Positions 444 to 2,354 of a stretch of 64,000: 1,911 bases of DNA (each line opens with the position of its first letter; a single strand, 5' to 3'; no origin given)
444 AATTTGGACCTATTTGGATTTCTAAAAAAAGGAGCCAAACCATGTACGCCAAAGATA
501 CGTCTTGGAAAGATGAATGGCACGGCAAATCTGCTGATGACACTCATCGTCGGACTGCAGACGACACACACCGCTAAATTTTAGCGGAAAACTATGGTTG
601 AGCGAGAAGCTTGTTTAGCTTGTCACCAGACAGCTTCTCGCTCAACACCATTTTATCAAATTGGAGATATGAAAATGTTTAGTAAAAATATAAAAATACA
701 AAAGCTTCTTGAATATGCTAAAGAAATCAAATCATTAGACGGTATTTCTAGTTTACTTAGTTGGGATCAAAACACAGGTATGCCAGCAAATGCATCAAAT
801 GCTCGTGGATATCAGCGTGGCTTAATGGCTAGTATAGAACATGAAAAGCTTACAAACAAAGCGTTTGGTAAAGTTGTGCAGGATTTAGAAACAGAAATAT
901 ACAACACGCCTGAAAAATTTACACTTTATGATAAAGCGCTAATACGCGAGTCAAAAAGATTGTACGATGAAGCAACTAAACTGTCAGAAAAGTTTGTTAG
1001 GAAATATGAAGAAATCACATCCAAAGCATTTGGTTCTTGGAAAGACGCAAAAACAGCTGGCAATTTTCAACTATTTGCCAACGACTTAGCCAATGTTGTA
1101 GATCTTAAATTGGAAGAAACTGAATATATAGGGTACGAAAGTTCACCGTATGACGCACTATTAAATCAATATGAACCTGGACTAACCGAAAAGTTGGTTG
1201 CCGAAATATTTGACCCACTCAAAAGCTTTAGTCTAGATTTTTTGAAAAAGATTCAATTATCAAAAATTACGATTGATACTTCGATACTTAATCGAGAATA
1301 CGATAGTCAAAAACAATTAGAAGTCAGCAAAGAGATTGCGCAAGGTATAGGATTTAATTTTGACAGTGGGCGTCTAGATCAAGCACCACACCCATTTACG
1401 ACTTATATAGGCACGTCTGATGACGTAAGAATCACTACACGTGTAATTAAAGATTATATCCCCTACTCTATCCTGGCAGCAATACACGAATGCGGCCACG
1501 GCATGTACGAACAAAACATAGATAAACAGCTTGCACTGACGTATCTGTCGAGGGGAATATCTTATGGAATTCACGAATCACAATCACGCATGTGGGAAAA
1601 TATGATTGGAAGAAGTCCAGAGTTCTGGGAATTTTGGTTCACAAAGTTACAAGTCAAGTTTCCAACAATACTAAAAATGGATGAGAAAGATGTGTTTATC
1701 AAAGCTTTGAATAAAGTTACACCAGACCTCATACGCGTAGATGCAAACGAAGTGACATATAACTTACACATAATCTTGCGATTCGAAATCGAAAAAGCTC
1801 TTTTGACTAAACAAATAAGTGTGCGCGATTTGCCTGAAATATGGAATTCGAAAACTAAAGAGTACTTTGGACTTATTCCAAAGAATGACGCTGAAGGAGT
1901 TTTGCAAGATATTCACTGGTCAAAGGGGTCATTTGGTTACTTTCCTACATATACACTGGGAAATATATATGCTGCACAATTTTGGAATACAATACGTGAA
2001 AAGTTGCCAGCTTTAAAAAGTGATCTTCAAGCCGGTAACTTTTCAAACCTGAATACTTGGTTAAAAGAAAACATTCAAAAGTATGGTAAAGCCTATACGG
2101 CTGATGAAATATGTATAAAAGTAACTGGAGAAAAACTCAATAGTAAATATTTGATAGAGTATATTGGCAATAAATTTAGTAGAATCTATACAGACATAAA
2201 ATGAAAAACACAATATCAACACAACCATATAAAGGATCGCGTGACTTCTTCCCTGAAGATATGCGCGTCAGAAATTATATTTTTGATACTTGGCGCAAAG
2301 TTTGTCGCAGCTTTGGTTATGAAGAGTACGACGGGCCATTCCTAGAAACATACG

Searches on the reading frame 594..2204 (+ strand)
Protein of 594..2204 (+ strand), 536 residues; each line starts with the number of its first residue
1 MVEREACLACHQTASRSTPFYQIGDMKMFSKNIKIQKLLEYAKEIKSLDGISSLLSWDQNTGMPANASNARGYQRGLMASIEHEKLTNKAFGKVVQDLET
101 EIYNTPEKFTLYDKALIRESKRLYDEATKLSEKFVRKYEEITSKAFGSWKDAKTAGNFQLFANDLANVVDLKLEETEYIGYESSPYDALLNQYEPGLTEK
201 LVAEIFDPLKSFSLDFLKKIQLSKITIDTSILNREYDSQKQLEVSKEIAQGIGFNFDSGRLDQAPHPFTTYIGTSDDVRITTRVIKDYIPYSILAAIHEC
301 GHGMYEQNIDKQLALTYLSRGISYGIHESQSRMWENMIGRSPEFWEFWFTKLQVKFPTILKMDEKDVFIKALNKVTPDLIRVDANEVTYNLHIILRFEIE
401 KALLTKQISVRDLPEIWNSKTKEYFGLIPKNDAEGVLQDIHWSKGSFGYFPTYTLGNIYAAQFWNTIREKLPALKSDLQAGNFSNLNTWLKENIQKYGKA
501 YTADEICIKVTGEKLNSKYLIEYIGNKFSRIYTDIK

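Call 56: find_encoding_contigs(protein=window:594-2204:+, flank=10000, max_places=3)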
Protein window:594-2204:+ (536 aa): no gene with exactly this product is on record in the collection.

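Call 64: search_protein_families(library=pfam, proteins=[window:594-2204:+], max_evalue=0.001)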
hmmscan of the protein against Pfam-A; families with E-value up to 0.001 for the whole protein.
window:594-2204:+ (536 aa): 1 family
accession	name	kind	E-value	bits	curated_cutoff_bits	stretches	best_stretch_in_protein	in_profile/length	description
PF02074.21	Peptidase_M32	-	2.1e-167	558.1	25.1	1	38-528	2-489/489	Carboxypeptidase Taq (M32) metallopeptidase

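Call 71: list_cluster_members(proteins=[window:594-2201:+, window:669-2201:+, window:675-2201:+, window:2201-3466:+, window:2261-3466:+, window:325-543:-, window:325-528:-, window:325-495:-, window:325-486:-])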
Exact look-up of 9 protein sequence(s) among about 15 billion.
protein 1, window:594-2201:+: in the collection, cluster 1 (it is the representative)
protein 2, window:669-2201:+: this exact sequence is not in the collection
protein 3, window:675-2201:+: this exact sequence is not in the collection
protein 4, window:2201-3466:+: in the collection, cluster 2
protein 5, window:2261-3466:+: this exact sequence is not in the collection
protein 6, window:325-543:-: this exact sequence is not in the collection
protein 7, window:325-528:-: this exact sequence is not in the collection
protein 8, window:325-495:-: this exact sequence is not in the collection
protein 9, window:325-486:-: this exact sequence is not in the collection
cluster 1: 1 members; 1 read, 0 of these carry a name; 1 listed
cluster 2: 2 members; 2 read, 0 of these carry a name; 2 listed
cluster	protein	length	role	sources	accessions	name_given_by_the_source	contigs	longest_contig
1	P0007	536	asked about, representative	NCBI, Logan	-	-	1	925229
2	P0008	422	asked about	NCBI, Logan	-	-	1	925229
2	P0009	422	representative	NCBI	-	-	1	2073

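Call 72: find_encoding_contigs(protein=P0007, flank=10000, max_places=3)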
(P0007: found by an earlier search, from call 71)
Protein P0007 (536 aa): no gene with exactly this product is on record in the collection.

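Call 73: find_encoding_contigs(protein=P0008, flank=10000, max_places=3)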
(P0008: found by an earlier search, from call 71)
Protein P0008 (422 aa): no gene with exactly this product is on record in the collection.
